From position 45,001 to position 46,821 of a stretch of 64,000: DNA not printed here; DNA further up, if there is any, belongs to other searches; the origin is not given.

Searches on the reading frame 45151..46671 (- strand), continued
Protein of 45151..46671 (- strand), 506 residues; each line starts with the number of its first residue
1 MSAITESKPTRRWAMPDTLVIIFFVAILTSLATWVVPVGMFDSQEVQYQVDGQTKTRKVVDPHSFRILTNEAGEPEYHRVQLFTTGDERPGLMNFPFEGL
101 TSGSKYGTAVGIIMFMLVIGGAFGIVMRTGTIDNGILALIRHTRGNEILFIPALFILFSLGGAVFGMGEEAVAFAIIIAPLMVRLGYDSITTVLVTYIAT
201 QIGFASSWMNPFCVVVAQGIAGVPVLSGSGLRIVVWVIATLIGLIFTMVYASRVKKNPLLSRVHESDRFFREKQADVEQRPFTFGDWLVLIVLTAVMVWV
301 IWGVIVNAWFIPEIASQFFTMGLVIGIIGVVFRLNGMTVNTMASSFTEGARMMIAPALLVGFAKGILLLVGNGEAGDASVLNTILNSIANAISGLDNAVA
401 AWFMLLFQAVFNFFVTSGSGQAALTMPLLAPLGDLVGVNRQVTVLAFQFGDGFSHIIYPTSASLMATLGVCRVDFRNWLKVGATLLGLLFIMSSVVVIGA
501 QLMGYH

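Call 103: search_protein_families(library=ncbifam, proteins=[L034:6001-7509:+, L056:6001-7473:+, L076:6001-7704:+, L070:6001-7461:+, L052:6001-7482:+, L007:6001-7533:+, L092:5995-7398:+, L095:5001-6410:+, L096:5001-6410:+], max_evalue=1e-10)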
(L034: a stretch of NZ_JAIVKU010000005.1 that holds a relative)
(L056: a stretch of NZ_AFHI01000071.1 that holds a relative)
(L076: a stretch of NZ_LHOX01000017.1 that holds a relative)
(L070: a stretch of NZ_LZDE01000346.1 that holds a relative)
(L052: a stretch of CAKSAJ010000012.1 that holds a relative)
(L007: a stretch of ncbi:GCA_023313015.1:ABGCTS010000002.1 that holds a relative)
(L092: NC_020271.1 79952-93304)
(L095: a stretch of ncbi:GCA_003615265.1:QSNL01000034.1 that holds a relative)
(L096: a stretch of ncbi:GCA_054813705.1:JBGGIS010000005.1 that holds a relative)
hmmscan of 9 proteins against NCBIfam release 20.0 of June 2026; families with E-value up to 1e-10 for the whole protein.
L034:6001-7509:+ (503 aa): 1 family
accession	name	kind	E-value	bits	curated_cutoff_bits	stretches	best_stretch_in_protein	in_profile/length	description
NF008611.1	PRK11588.1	equivalog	1.3e-236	786.1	500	1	12-503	1-492/492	putative basic amino acid antiporter YfcC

L056:6001-7473:+ (491 aa): 1 family
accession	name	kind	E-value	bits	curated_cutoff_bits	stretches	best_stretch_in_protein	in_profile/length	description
NF008611.1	PRK11588.1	equivalog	2.9e-214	712.3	500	1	9-491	1-492/492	putative basic amino acid antiporter YfcC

L076:6001-7704:+ (568 aa): 1 family
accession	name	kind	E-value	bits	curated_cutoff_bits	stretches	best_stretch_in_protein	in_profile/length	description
NF008611.1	PRK11588.1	equivalog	3e-195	649.6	500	2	131-568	56-490/492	putative basic amino acid antiporter YfcC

L070:6001-7461:+ (487 aa): 1 family
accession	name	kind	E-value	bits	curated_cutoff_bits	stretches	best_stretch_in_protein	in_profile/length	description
NF008611.1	PRK11588.1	equivalog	1.5e-195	650.6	500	1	6-487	1-491/492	putative basic amino acid antiporter YfcC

L052:6001-7482:+ (494 aa): 1 family
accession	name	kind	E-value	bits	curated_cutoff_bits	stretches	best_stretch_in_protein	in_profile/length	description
NF008611.1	PRK11588.1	equivalog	3.3e-207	689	500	1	6-494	1-491/492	putative basic amino acid antiporter YfcC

L007:6001-7533:+ (510 aa): 1 family
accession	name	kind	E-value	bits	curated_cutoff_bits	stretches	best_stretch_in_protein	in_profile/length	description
NF008611.1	PRK11588.1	equivalog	4.8e-255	846.8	500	1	20-509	1-491/492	putative basic amino acid antiporter YfcC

L092:5995-7398:+ (467 aa): 1 family
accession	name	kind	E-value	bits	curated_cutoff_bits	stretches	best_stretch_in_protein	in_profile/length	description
NF008611.1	PRK11588.1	equivalog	6.6e-88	295.5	500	1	7-460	2-482/492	putative basic amino acid antiporter YfcC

L095:5001-6410:+ (469 aa): 1 family
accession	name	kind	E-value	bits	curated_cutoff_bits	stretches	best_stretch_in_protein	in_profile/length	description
NF008611.1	PRK11588.1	equivalog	3.3e-101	339.4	500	1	15-467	2-491/492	putative basic amino acid antiporter YfcC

L096:5001-6410:+ (469 aa): 1 family
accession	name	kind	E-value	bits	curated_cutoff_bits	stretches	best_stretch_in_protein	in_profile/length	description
NF008611.1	PRK11588.1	equivalog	1.2e-116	390.3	500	1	10-463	1-486/492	putative basic amino acid antiporter YfcC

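Call 105: search_protein_families(library=ncbifam, proteins=[L096:4126-5004:+, L070:9230-10102:+, L070:1372-2037:+, L034:12179-13045:+, L077:2556-3485:-, L047:5877-6647:-, L082:1105-1932:-, L074:4091-4891:+], max_evalue=0.00001)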
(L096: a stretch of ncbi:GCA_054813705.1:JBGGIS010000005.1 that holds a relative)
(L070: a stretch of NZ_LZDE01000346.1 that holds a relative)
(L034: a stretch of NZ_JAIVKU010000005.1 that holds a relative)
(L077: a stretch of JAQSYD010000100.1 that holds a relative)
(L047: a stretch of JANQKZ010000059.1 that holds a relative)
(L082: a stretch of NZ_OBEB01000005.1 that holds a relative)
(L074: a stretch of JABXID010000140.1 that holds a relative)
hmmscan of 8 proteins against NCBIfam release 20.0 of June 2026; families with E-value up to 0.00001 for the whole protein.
L096:4126-5004:+ (292 aa): 1 family
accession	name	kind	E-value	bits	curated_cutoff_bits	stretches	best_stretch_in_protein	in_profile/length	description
TIGR02069.1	cyanophycinase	equivalog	9.7e-56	189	126.6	1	33-281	1-248/250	cyanophycinase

L070:9230-10102:+ (291 aa): 1 family
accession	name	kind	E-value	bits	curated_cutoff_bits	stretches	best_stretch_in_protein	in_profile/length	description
TIGR02069.1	cyanophycinase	equivalog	1.4e-53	181.9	126.6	1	3-283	1-235/250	cyanophycinase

L070:1372-2037:+ (222 aa): 1 family
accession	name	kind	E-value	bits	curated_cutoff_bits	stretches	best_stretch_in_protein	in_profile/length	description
TIGR02069.1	cyanophycinase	equivalog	3e-25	89.1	126.6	1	50-222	55-215/250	cyanophycinase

L034:12179-13045:+ (289 aa): 1 family
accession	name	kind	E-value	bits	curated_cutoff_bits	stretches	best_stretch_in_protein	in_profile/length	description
TIGR02069.1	cyanophycinase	equivalog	1.7e-52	178.4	126.6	1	3-270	1-230/250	cyanophycinase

L077:2556-3485:- (310 aa): 1 family
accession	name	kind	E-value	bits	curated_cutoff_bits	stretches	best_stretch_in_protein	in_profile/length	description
TIGR02069.1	cyanophycinase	equivalog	7e-50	169.8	126.6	1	23-293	1-239/250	cyanophycinase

L047:5877-6647:- (257 aa): 1 family
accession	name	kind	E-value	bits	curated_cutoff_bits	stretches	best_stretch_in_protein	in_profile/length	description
TIGR02069.1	cyanophycinase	equivalog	4e-30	105.1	126.6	1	6-256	4-198/250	cyanophycinase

L082:1105-1932:- (276 aa): 1 family
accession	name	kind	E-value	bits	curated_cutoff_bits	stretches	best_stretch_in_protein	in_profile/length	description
TIGR02069.1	cyanophycinase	equivalog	2.7e-28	99.1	126.6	1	75-276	62-216/250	cyanophycinase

L074:4091-4891:+ (267 aa): 1 family
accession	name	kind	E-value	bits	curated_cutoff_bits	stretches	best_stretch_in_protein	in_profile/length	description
TIGR02069.1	cyanophycinase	equivalog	1e-25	90.7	126.6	1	1-267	30-216/250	cyanophycinase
